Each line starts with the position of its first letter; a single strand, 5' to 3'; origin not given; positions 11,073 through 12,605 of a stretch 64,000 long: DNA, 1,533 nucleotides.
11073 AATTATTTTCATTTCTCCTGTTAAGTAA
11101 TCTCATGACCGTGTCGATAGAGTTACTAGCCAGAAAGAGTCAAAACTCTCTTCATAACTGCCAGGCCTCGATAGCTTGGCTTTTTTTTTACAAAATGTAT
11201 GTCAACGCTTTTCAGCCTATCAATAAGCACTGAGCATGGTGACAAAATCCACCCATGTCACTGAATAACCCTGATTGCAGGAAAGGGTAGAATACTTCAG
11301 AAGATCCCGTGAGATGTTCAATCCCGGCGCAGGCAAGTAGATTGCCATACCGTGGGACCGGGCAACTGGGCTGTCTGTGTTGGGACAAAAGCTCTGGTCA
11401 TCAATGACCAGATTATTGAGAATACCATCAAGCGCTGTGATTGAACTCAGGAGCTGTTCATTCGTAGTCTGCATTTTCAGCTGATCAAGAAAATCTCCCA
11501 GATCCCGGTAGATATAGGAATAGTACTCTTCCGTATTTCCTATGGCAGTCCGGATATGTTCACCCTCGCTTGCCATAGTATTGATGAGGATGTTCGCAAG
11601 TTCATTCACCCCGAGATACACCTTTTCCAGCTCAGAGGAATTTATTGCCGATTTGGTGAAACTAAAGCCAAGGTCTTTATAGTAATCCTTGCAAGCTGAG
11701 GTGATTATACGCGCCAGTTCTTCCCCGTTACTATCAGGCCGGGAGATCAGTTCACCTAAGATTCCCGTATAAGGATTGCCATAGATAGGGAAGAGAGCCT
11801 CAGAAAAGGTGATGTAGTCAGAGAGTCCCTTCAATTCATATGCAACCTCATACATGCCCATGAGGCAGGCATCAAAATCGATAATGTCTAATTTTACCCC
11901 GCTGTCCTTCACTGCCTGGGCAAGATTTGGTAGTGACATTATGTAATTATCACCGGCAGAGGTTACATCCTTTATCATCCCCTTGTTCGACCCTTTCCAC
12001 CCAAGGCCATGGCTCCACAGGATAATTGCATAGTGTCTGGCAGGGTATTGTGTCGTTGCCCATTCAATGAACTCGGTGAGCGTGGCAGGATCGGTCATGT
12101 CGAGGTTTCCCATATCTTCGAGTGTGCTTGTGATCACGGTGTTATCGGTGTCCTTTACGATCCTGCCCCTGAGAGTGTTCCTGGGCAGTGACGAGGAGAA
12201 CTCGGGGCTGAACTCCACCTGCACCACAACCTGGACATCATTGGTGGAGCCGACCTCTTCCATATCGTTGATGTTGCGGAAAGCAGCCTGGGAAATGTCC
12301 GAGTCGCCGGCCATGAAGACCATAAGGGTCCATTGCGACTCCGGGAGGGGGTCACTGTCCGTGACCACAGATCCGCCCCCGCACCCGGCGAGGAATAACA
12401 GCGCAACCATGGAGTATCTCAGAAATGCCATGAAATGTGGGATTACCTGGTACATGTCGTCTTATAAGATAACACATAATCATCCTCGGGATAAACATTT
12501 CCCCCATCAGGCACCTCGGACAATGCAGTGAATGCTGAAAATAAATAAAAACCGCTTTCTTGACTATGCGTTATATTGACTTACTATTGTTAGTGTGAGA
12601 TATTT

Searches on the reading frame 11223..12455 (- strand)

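Call 35: search_protein_families(library=pfam, proteins=[window:11223-12455:-], max_evalue=0.001)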
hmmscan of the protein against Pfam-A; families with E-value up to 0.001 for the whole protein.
window:11223-12455:- (411 aa): 1 family
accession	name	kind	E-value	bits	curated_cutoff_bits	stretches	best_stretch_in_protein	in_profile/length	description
PF03415.19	Peptidase_C11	-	9.5e-43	147.5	25.8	1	46-325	1-279/359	Clostripain family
